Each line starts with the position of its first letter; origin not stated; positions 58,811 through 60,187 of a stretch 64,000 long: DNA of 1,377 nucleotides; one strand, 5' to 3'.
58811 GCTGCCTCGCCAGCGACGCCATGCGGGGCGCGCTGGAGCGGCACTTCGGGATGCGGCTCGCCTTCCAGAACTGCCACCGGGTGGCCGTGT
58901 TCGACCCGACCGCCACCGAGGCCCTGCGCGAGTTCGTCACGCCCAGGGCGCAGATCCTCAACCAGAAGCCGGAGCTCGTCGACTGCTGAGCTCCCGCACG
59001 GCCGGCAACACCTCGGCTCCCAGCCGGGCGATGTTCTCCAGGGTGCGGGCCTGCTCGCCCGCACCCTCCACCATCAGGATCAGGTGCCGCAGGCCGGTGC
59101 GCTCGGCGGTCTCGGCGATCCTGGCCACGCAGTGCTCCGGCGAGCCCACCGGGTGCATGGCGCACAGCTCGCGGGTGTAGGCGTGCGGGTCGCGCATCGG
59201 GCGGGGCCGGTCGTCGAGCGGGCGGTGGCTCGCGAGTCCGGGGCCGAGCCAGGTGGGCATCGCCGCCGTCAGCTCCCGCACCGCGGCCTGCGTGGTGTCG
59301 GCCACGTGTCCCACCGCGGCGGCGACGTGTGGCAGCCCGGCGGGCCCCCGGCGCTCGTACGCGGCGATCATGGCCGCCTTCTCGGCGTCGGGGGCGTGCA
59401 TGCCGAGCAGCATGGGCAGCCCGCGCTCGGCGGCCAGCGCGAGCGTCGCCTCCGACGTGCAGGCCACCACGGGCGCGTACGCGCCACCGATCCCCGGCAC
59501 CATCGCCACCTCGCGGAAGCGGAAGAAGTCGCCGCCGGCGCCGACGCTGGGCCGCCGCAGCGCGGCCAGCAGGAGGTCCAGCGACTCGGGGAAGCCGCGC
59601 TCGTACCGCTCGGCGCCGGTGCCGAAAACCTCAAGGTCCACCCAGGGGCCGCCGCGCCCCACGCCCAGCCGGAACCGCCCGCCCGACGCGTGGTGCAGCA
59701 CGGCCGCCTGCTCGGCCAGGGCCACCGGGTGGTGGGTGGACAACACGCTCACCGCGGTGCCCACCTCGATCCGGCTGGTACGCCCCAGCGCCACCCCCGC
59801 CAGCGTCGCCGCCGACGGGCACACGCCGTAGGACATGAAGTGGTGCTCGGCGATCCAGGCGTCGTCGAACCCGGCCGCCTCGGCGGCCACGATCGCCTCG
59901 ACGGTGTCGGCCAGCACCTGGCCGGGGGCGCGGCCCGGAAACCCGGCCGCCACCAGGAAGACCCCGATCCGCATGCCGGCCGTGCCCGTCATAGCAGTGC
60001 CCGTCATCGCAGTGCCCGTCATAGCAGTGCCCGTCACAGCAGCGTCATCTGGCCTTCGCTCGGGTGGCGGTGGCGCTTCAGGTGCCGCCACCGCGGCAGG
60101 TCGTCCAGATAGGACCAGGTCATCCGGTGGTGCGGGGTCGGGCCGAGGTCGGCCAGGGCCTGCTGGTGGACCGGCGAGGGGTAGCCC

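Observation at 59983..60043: Four tandem 15-bp repeats encoding (M-T-G-T-A)n in frame with the LLM oxidoreductase start and overlapping the rnhB stop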

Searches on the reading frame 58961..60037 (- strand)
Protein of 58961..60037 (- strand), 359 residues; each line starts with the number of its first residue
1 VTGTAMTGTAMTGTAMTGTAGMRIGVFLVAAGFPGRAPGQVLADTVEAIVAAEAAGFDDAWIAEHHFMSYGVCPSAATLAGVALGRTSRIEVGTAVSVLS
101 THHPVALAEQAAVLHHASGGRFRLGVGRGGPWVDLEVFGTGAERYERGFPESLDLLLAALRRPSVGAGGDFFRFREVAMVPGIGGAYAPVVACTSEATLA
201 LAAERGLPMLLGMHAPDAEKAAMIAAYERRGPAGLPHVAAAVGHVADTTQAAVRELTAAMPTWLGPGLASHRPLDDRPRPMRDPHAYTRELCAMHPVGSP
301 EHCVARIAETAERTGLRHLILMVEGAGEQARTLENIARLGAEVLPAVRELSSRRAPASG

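Call 11: search_protein_families(library=pfam, proteins=[window:58961-60037:-])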
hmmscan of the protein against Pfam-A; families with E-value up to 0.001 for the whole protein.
window:58961-60037:- (359 aa): 1 family
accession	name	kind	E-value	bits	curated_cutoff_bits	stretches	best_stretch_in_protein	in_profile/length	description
PF00296.26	Bac_luciferase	-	1.5e-63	215.5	27.9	1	22-317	1-313/314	Luciferase-like monooxygenase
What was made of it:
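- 59972..59974 (-): Proximal, family-conserved ATG (MRIGVF), +59 nt after the rnhB stop. It gives a 338-aa product. Pfam Bac_luciferase position 1 aligns to this Met (call 11).
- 58958..59974 (-): LLM-class flavin-dependent oxidoreductase, conserved core. PF00296 E=1.5e-63 (call 11).
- Checked: The LLM gene ends at 58958 and matches Pfam Bac_luciferase (215.5 bits; call 11).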

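Call 12: search_protein_families(library=ncbifam, proteins=[window:58961-60037:-])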
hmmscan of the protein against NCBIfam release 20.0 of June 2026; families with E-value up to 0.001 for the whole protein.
window:58961-60037:- (359 aa): 28 families (the best 25 are shown)
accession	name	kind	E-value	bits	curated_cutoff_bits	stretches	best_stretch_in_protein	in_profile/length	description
NF052254.1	luciferase_Alph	exception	7.1e-35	120.8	600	1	22-228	1-208/354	luciferase subunit alpha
TIGR03858.1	LLM_2I7G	subfamily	2.4e-28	99.1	462.25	1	40-348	23-337/337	Atu2307/SP_0267 family LLM class monooxygenase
TIGR03558.1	oxido_grp_1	subfamily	4.1e-28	98.5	166.95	1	35-331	12-315/325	MsnO8 family LLM class oxidoreductase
NF052255.1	luciferase_Beta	exception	6.9e-26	91.1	500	1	22-228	1-211/325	luciferase subunit beta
TIGR04027.1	LLM_KPN_01858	hypoth_equivalog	6.3e-23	81.2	412.9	1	46-168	23-146/326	putative FMN-dependent luciferase-like monooxygenase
TIGR03619.1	F420_Rv2161c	subfamily_domain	2.7e-19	69.7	166.9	1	49-240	4-217/247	TIGR03619 family F420-dependent LLM class oxidoreductase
TIGR04036.1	LLM_CE1758_fam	subfamily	3.4e-17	62.3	479.1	1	42-355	27-340/355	CE1758 family FMN-dependent luciferase-like monooxygenase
TIGR03564.1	F420_MSMEG_4879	subfamily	8.4e-17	61.7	234.25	1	46-254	2-208/265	TIGR03564 family F420-dependent LLM class oxidoreductase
TIGR03854.1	F420_MSMEG_3544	hypoth_equivalog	1.2e-15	57.7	295.6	1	46-181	15-149/290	TIGR03854 family LLM class F420-dependent oxidoreductase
TIGR03571.1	lucif_BA3436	subfamily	2.3e-15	56.6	303.9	1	21-192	10-186/304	TIGR03571 family LLM class oxidoreductase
TIGR03559.1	F420_Rv3520c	subfamily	2.3e-15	56.5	335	1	42-141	12-105/325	LLM class F420-dependent oxidoreductase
TIGR04024.1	F420_NP1902A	hypoth_equivalog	5e-14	51.8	345.4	1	41-175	13-141/330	TIGR04024 family LLM class F420-dependent oxidoreductase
TIGR03857.1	F420_MSMEG_2249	hypoth_equivalog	9.6e-14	51.3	218.4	1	42-129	13-95/329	TIGR03857 family LLM class F420-dependent oxidoreductase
TIGR03560.1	F420_Rv1855c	subfamily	9.7e-14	51.7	231.4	1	39-182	9-161/227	TIGR03560 family F420-dependent LLM class oxidoreductase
TIGR03557.1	F420_G6P_family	subfamily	1.2e-11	44.4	210.4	1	44-241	14-212/316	TIGR03557 family F420-dependent LLM class oxidoreductase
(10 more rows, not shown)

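Call 14: find_encoding_contigs(protein=window:58961-59974:-, flank=3000, max_places=10)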
Protein window:58961-59974:- (338 aa): no gene with exactly this product is on record in the collection.

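Call 16: find_homologous_proteins(query=window:58961-60037:-)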
Query window:58961-60037:- (359 aa): 3367 proteins with E <= 0.001 among 8000 candidates; the best 120 are listed.
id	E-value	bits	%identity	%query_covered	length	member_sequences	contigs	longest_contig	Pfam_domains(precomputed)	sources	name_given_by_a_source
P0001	2.7e-222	756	100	97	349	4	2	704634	PF00296.27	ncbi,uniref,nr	ncbi:alkanesulfonate monooxygenase SsuD/methylene tetrahydromethanopterin reductase-like flavin-depe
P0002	4.2e-155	535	78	92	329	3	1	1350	PF00296.27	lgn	-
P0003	2.6e-149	516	74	92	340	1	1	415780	PF00296.27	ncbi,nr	ncbi:LLM class flavin-dependent oxidoreductase [Streptosporangium sp. KLBMP 9127]|nr:LLM class flavi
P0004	1.2e-147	510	74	91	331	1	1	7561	PF00296.27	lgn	-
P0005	1.5e-145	503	72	93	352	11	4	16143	PF00296.27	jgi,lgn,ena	jgi:alkanesulfonate monooxygenase SsuD/methylene tetrahydromethanopterin reductase-like flavin-depen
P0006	2.0e-145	503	75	91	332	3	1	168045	PF00296.27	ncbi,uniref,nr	ncbi:LLM class flavin-dependent oxidoreductase [Spongiactinospora rosea]|uniref:LLM class flavin-dep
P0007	6.2e-145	501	73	91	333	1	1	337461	PF00296.27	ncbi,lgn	ncbi:LLM class flavin-dependent oxidoreductase [Microbispora sp. NPDC004025]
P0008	6.5e-145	501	72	94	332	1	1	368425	PF00296.27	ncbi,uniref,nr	ncbi:LLM class flavin-dependent oxidoreductase [Microbispora catharanthi]|uniref:LLM class flavin-de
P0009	6.6e-145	501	72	94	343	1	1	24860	PF00296.27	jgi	jgi:alkanesulfonate monooxygenase SsuD/methylene tetrahydromethanopterin reductase-like flavin-depen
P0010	1.2e-144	500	72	91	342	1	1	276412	PF00296.27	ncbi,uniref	ncbi:LLM class flavin-dependent oxidoreductase [Microbispora sp. NPDC046933]|uniref:LLM class flavin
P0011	1.4e-144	500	73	91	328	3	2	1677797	PF00296.27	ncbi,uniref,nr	ncbi:LLM class flavin-dependent oxidoreductase [Planotetraspora mira]|uniref:Alkanal monooxygenase n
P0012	1.5e-144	500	73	91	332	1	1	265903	PF00296.27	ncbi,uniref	ncbi:LLM class flavin-dependent oxidoreductase [Microbispora sp. NPDC046973]|uniref:LLM class flavin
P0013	5.7e-144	498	73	91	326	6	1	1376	PF00296.27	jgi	jgi:alkanesulfonate monooxygenase SsuD/methylene tetrahydromethanopterin reductase-like flavin-depen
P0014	5.8e-144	498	73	91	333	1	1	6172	PF00296.27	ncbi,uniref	ncbi:LLM class flavin-dependent oxidoreductase [Microbispora sp. NPDC049633]|uniref:LLM class flavin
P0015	1.1e-143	497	63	92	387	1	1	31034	PF00296.27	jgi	jgi:alkanesulfonate monooxygenase SsuD/methylene tetrahydromethanopterin reductase-like flavin-depen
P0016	1.2e-143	497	74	91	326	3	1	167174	PF00296.27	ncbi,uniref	ncbi:LLM class flavin-dependent oxidoreductase [Streptosporangium subroseum]|uniref:LLM class flavin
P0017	1.6e-143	497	71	92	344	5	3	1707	PF00296.27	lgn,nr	nr:LLM class flavin-dependent oxidoreductase [Microbispora rosea]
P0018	2.4e-143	496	71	92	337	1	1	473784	PF00296.27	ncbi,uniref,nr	ncbi:LLM class flavin-dependent oxidoreductase [Microbispora sp. H11081]|uniref:LLM class flavin-dep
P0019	3.1e-143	496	73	91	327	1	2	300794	PF00296.27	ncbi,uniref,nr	ncbi:LLM class flavin-dependent oxidoreductase [Planobispora siamensis]|uniref:Alkanal monooxygenase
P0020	3.3e-143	495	72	92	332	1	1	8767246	PF00296.27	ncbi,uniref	ncbi:LLM class flavin-dependent oxidoreductase [Microbispora rosea]|uniref:LLM class flavin-dependen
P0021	5.0e-143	495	73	91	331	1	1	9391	PF00296.27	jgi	jgi:alkanesulfonate monooxygenase SsuD/methylene tetrahydromethanopterin reductase-like flavin-depen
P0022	1.0e-142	494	71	93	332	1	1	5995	PF00296.27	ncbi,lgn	-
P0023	1.0e-142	494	71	93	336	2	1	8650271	PF00296.27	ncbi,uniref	ncbi:LLM class flavin-dependent oxidoreductase [Microbispora sp. CA-135349]|uniref:LLM class flavin-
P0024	1.6e-142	493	72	92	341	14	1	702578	PF00296.27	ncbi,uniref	ncbi:LLM class flavin-dependent oxidoreductase [Microbispora rosea]|uniref:LLM class flavin-dependen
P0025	2.6e-142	493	70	93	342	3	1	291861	PF00296.27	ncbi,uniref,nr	ncbi:LLM class flavin-dependent oxidoreductase [Microbispora sp. H10836]|uniref:LLM class flavin-dep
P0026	2.9e-142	492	74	91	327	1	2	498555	PF00296.27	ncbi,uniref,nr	ncbi:LLM class flavin-dependent oxidoreductase [Planobispora takensis]|uniref:Alkanal monooxygenase 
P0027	3.2e-142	492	71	94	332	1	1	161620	PF00296.27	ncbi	-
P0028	3.9e-142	492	73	92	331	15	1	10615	PF00296.27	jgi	-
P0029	6.7e-142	491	72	93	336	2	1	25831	PF00296.27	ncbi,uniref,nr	ncbi:LLM class flavin-dependent oxidoreductase [Microbispora siamensis]|uniref:Alkanal monooxygenase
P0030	1.0e-141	491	72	91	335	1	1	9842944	PF00296.27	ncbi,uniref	ncbi:LLM class flavin-dependent oxidoreductase [Microbispora sp. CA-102843]|uniref:LLM class flavin-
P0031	1.1e-141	490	70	92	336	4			PF00296.27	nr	nr:LLM class flavin-dependent oxidoreductase [Planotetraspora phitsanulokensis]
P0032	2.0e-141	490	70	93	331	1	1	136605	PF00296.27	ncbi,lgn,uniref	ncbi:LLM class flavin-dependent oxidoreductase [Nonomuraea sp. LPB2021202275-12-8]|uniref:LLM class 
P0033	2.6e-141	489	71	91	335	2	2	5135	PF00296.27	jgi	jgi:alkanesulfonate monooxygenase SsuD/methylene tetrahydromethanopterin reductase-like flavin-depen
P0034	2.8e-141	489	72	91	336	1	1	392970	PF00296.27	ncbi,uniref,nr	ncbi:LLM class flavin-dependent oxidoreductase [Microbispora sp. NEAU-D428]|uniref:LLM class flavin-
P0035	3.6e-141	489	73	90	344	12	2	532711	PF00296.27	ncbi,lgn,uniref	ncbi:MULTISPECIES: LLM class flavin-dependent oxidoreductase [unclassified Streptosporangium]|uniref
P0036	1.3e-140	487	71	91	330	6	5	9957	PF00296.27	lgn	-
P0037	2.5e-140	486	71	94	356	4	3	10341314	PF00296.27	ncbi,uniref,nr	ncbi:LLM class flavin-dependent oxidoreductase [Streptosporangium roseum]|uniref:Alkanal monooxygena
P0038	3.7e-140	485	73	91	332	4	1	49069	PF00296.27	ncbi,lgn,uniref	ncbi:LLM class flavin-dependent oxidoreductase [Nonomuraea sp. NPDC005501]|uniref:LLM class flavin-d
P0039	4.6e-140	485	73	91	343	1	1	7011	PF00296.27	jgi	jgi:alkanesulfonate monooxygenase SsuD/methylene tetrahydromethanopterin reductase-like flavin-depen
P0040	4.8e-140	485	71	91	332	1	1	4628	PF00296.27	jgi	jgi:alkanesulfonate monooxygenase SsuD/methylene tetrahydromethanopterin reductase-like flavin-depen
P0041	5.3e-140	485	70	94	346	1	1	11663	PF00296.27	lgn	-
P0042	5.4e-140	485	68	94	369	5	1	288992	PF00296.27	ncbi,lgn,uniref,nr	ncbi:Flavin-dependent oxidoreductase, luciferase family (includes alkanesulfonate monooxygenase SsuD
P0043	5.6e-140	485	72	91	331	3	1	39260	PF00296.27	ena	-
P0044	5.7e-140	485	73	91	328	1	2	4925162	PF00296.27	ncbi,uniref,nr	ncbi:alkanesulfonate monooxygenase SsuD/methylene tetrahydromethanopterin reductase-like flavin-depe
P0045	8.6e-140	484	72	91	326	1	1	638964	PF00296.27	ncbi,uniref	ncbi:LLM class flavin-dependent oxidoreductase [Nonomuraea sp. H19]|uniref:LLM class flavin-dependen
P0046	1.0e-139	484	66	91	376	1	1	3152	PF00296.27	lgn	-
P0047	1.2e-139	484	71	91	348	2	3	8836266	PF00296.27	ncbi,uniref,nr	ncbi:LLM class flavin-dependent oxidoreductase [Planobispora longispora]|uniref:Alkanal monooxygenas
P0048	1.3e-139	484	69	91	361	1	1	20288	PF00296.27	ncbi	ncbi:LLM class flavin-dependent oxidoreductase [Planomonospora algeriensis]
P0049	1.4e-139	484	79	58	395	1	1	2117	PF00296.27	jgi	jgi:alkanesulfonate monooxygenase SsuD/methylene tetrahydromethanopterin reductase-like flavin-depen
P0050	1.7e-139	483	65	91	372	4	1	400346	PF00296.27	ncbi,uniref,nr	ncbi:LLM class flavin-dependent oxidoreductase [Nonomuraea indica]|uniref:LLM class flavin-dependent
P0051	1.8e-139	483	65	91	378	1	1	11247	PF00296.27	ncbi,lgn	-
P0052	1.9e-139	483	80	58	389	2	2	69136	PF00296.27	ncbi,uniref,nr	ncbi:LLM class flavin-dependent oxidoreductase [Planomonospora parontospora]|uniref:LLM class flavin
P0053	1.9e-139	483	70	94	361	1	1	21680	PF00296.27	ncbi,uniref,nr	ncbi:LLM class flavin-dependent oxidoreductase [Streptosporangium minutum]|uniref:LLM class flavin-d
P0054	2.1e-139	483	72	91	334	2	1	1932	PF00296.27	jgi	-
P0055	2.6e-139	483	71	93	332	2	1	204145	PF00296.27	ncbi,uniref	ncbi:LLM class flavin-dependent oxidoreductase [Nonomuraea sp. NPDC005983]|uniref:LLM class flavin-d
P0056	2.9e-139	483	66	91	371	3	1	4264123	PF00296.27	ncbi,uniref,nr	ncbi:LLM class flavin-dependent oxidoreductase [Planomonospora sp. ID91781]|uniref:LLM class flavin-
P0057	3.8e-139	482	70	91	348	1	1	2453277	PF00296.27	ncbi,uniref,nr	ncbi:LLM class flavin-dependent oxidoreductase [Planomonospora sp. ID82291]|uniref:LLM class flavin-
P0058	4.8e-139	482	69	92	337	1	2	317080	PF00296.27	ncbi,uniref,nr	ncbi:alkanal monooxygenase [Planotetraspora thailandica]|uniref:Alkanal monooxygenase n=1 Tax=Planot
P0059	5.9e-139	481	71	91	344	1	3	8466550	PF00296.27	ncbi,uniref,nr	ncbi:alkanal monooxygenase [Planobispora rosea]|uniref:Alkanal monooxygenase n=1 Tax=Planobispora ro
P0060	9.1e-139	481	68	94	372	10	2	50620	PF00296.27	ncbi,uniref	ncbi:LLM class flavin-dependent oxidoreductase [Streptosporangium canum]|uniref:LLM class flavin-dep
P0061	1.1e-138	481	69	94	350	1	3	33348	PF00296.27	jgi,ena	-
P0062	1.6e-138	480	69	94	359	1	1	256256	PF00296.27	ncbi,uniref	ncbi:LLM class flavin-dependent oxidoreductase [Streptosporangium canum]|uniref:LLM class flavin-dep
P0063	2.2e-138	480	70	91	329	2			PF00296.27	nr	nr:LLM class flavin-dependent oxidoreductase [Herbidospora yilanensis]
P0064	2.8e-138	479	68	93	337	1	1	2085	PF00296.27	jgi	jgi:alkanesulfonate monooxygenase SsuD/methylene tetrahydromethanopterin reductase-like flavin-depen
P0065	3.8e-138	479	69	94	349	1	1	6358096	PF00296.27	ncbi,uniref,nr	ncbi:LLM class flavin-dependent oxidoreductase [Actinomadura sp. ATCC 31491]|uniref:LLM class flavin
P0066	4.4e-138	479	71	91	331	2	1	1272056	PF00296.27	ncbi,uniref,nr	ncbi:LLM class flavin-dependent oxidoreductase [Nonomuraea sediminis]|uniref:LLM class flavin-depend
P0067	4.8e-138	478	70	92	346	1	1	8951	PF00296.27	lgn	-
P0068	6.2e-138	478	69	91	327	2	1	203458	PF00296.27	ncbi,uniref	ncbi:LLM class flavin-dependent oxidoreductase [Nonomuraea sp. NPDC046802]|uniref:LLM class flavin-d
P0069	7.0e-138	478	72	91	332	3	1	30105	PF00296.27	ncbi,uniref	ncbi:LLM class flavin-dependent oxidoreductase [Streptosporangium sp. NPDC051023]|uniref:LLM class f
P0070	7.1e-138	478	66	91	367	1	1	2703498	PF00296.27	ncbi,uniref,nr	ncbi:LLM class flavin-dependent oxidoreductase [Planomonospora sp. ID67723]|uniref:LLM class flavin-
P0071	7.1e-138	478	70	91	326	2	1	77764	PF00296.27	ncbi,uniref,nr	ncbi:LLM class flavin-dependent oxidoreductase [Nonomuraea sp. K274]|uniref:LLM class flavin-depende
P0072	8.1e-138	478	71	91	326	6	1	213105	PF00296.27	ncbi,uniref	ncbi:LLM class flavin-dependent oxidoreductase [Nonomuraea sp. NPDC050786]|uniref:LLM class flavin-d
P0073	8.5e-138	478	67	94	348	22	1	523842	PF00296.27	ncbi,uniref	ncbi:LLM class flavin-dependent oxidoreductase [Nonomuraea wenchangensis]|uniref:LLM class flavin-de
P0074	8.6e-138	478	70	91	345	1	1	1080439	PF00296.27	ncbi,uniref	ncbi:LLM class flavin-dependent oxidoreductase [Streptosporangium sp. NPDC087985]|uniref:LLM class f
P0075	1.0e-137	477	67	92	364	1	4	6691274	PF00296.27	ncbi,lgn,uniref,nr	ncbi:LLM class flavin-dependent oxidoreductase [Planomonospora venezuelensis]|uniref:Alkanesulfonate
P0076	1.2e-137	477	70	91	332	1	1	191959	PF00296.27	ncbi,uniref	ncbi:LLM class flavin-dependent oxidoreductase [Thermopolyspora sp. NPDC052614]|uniref:LLM class fla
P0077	1.2e-137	477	67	91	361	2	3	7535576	PF00296.27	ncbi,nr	ncbi:LLM class flavin-dependent oxidoreductase [Planomonospora parontospora]|nr:LLM class flavin-dep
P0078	1.2e-137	477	71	91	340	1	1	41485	PF00296.27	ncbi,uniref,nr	ncbi:LLM class flavin-dependent oxidoreductase [Nonomuraea lactucae]|uniref:LLM class flavin-depende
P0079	1.2e-137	477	67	91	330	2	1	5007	PF00296.27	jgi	jgi:alkanesulfonate monooxygenase SsuD/methylene tetrahydromethanopterin reductase-like flavin-depen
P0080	1.5e-137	477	72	91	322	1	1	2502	PF00296.27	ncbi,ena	-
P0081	2.2e-137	476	70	92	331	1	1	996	PF00296.27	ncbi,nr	ncbi:LLM class flavin-dependent oxidoreductase [Nonomuraea sp. RK-328]|nr:LLM class flavin-dependent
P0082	2.3e-137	476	69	91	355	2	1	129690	PF00296.27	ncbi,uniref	ncbi:LLM class flavin-dependent oxidoreductase [Planomonospora alba]|uniref:LLM class flavin-depende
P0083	2.4e-137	476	70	91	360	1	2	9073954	PF00296.27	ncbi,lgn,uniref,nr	ncbi:Alkanal monooxygenase alpha chain [Nonomuraea coxensis DSM 45129]|uniref:Alkanal monooxygenase 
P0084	3.2e-137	476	68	91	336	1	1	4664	PF00296.27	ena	-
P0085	6.0e-137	475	66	91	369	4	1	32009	PF00296.27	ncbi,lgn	ncbi:LLM class flavin-dependent oxidoreductase [Streptosporangium sp. NPDC003464]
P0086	8.0e-137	474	70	91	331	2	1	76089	PF00296.27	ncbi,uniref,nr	ncbi:LLM class flavin-dependent oxidoreductase [Nonomuraea sp. SBT364]|uniref:LLM class flavin-depen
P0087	8.1e-137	474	68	91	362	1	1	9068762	PF00296.27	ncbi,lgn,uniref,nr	ncbi:LLM class flavin-dependent oxidoreductase [Streptosporangium sp. NBC_01639]|uniref:LLM class fl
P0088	9.8e-137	474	70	91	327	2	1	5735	PF00296.27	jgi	jgi:alkanesulfonate monooxygenase SsuD/methylene tetrahydromethanopterin reductase-like flavin-depen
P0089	1.0e-136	474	67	91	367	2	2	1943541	PF00296.27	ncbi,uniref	ncbi:LLM class flavin-dependent oxidoreductase [Streptosporangium longisporum]|uniref:LLM class flav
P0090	1.2e-136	474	69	91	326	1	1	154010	PF00296.27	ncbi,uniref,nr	ncbi:LLM class flavin-dependent oxidoreductase [Nonomuraea basaltis]|uniref:LLM class flavin-depende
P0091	2.4e-136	473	66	91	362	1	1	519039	PF00296.27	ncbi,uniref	ncbi:LLM class flavin-dependent oxidoreductase [Streptosporangium sp. NPDC000396]|uniref:LLM class f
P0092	2.6e-136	473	69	91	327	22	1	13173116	PF00296.27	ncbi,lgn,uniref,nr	ncbi:LLM class flavin-dependent oxidoreductase [Nonomuraea jabiensis]|uniref:Alkanesulfonate monooxy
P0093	2.8e-136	473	67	94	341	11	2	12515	PF00296.27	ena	-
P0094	3.5e-136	472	70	90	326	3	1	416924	PF00296.27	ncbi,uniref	ncbi:LLM class flavin-dependent oxidoreductase [Nonomuraea sp. NPDC049709]|uniref:LLM class flavin-d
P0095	3.7e-136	472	72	89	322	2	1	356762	PF00296.27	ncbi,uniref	ncbi:LLM class flavin-dependent oxidoreductase [Streptosporangium fragile]|uniref:LLM class flavin-d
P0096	4.2e-136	472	67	94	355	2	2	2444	PF00296.27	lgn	-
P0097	8.4e-136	471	71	91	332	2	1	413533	PF00296.27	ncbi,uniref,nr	ncbi:LLM class flavin-dependent oxidoreductase [Microbispora sp. RL4-1S]|uniref:LLM class flavin-dep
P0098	1.2e-135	471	69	94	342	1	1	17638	PF00296.27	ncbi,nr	ncbi:MAG TPA: LLM class flavin-dependent oxidoreductase [Nonomuraea sp.]|nr:LLM class flavin-depende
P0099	2.3e-135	470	68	91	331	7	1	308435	PF00296.27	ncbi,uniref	ncbi:LLM class flavin-dependent oxidoreductase [Nonomuraea sp. NPDC049486]|uniref:LLM class flavin-d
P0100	2.3e-135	470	69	91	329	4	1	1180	PF00296.27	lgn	-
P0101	2.8e-135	469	70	90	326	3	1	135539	PF00296.27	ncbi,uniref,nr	ncbi:LLM class flavin-dependent oxidoreductase [Nonomuraea terrae]|uniref:LLM class flavin-dependent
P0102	2.9e-135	469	69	94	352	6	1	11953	PF00296.27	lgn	-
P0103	4.0e-135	469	69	91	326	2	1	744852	PF00296.27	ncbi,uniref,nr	ncbi:LLM class flavin-dependent oxidoreductase [Nonomuraea phyllanthi]|uniref:LLM class flavin-depen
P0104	6.0e-135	468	67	91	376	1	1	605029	PF00296.27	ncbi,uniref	ncbi:LLM class flavin-dependent oxidoreductase [Nonomuraea sp. NPDC050783]|uniref:LLM class flavin-d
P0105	7.8e-135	468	70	90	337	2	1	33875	PF00296.27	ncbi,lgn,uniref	ncbi:LLM class flavin-dependent oxidoreductase [Streptosporangium sp. G11]|uniref:LLM class flavin-d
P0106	8.3e-135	468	66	91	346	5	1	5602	PF00296.27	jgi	-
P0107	9.3e-135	468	68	94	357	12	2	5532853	PF00296.27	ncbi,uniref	ncbi:LLM class flavin-dependent oxidoreductase [Nonomuraea roseola]|uniref:LLM class flavin-dependen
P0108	1.4e-134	467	68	91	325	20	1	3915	PF00296.27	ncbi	-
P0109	2.5e-134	466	69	94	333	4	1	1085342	PF00296.27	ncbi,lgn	ncbi:LLM class flavin-dependent oxidoreductase [Nonomuraea sp. NPDC003727]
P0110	2.5e-134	466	65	91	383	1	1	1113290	PF00296.27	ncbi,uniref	ncbi:LLM class flavin-dependent oxidoreductase [Streptosporangium sp. DT93]|uniref:LLM class flavin-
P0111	2.6e-134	466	68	93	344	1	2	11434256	PF00296.27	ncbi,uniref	ncbi:LLM class flavin-dependent oxidoreductase [Nonomuraea antimicrobica]|uniref:LLM class flavin-de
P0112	3.5e-134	466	69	94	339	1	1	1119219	PF00296.27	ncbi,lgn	ncbi:LLM class flavin-dependent oxidoreductase [Herbidospora sp. RD11066]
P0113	4.2e-134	466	65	92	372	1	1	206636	PF00296.27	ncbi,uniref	ncbi:LLM class flavin-dependent oxidoreductase [Streptosporangium sp. NPDC048047]|uniref:LLM class f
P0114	4.2e-134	466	70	91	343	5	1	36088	PF00296.27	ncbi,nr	ncbi:MAG: class flavin-dependent oxidoreductase [Nonomuraea muscovyensis]|nr:class flavin-dependent 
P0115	5.3e-134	465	67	91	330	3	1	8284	PF00296.27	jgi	jgi:alkanesulfonate monooxygenase SsuD/methylene tetrahydromethanopterin reductase-like flavin-depen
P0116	6.9e-134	465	66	91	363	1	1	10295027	PF00296.27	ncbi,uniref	ncbi:LLM class flavin-dependent oxidoreductase [Streptosporangium sp. CA-135522]|uniref:LLM class fl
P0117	7.6e-134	465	69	91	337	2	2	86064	PF00296.27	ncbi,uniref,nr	ncbi:LLM class flavin-dependent oxidoreductase [Microbispora corallina]|uniref:Alkanal monooxygenase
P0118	1.1e-133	464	65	94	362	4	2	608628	PF00296.27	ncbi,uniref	ncbi:LLM class flavin-dependent oxidoreductase [Nonomuraea africana]|uniref:LLM class flavin-depende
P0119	1.3e-133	464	67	94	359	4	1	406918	PF00296.27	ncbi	-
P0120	1.8e-133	463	68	92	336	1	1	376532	PF00296.27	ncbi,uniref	ncbi:LLM class flavin-dependent oxidoreductase [Streptosporangium saharense]|uniref:LLM class flavin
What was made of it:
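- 58958..59974 (-): Orthologues at 65-79% identity occur across Streptosporangiaceae (call 16).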
